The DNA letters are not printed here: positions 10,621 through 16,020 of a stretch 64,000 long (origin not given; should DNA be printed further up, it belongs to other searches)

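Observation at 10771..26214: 5147-aa polyvalent multi-effector protein encoded next to the portal gene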

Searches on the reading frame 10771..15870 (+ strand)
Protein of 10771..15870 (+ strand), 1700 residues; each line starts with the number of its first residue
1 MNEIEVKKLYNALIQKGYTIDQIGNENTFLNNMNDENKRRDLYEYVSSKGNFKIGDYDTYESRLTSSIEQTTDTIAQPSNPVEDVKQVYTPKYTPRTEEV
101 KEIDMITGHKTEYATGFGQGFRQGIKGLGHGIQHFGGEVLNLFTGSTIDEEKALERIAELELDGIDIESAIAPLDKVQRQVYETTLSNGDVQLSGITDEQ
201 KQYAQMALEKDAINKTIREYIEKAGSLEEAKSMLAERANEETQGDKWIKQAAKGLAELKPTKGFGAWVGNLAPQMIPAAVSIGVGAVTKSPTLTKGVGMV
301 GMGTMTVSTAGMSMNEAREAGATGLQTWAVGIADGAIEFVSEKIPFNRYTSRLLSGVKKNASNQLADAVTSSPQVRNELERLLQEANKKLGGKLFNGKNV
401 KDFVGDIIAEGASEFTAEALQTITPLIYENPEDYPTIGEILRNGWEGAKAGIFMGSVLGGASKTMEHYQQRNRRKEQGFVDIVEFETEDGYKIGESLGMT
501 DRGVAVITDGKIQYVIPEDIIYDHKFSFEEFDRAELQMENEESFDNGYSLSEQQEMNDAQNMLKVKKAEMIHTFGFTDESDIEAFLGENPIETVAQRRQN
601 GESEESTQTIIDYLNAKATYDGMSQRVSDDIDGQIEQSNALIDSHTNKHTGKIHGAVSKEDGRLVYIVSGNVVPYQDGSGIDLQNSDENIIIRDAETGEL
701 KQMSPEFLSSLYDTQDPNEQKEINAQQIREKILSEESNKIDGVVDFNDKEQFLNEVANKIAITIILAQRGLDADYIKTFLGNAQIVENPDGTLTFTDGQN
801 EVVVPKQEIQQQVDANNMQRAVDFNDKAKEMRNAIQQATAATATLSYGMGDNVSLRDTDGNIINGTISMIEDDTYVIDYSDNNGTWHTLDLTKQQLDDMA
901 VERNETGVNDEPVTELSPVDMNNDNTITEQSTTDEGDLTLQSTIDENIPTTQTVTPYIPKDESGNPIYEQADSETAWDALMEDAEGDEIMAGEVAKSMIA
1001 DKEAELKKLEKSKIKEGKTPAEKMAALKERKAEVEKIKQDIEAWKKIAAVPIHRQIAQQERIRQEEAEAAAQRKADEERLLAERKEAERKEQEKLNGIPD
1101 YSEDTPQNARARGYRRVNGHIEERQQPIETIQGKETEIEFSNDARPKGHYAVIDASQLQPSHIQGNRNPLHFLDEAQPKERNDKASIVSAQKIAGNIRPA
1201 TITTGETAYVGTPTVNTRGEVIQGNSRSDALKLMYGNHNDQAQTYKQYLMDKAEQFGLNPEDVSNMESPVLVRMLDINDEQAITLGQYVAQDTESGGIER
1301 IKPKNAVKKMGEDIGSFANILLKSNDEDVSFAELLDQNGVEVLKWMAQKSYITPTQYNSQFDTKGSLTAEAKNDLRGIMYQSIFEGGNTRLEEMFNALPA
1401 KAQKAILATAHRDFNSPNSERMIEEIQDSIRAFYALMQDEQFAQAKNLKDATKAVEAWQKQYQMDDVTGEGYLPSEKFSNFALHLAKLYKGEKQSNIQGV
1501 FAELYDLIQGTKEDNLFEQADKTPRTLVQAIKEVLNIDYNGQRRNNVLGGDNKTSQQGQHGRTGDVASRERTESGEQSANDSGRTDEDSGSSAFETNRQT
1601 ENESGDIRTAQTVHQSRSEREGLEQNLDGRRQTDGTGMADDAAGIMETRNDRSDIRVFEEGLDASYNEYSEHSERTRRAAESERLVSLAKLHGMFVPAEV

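Call 25: search_solved_structures(query=window:10771-15870:+, max_evalue=1)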
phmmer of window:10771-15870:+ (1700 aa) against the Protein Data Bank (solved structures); distinct sequences matched with E-value up to 1: 1.
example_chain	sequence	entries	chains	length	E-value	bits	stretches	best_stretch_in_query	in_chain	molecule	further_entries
1z82_A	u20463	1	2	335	0.15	12.6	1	1329-1448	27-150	glycerol-3-phosphate dehydrogenase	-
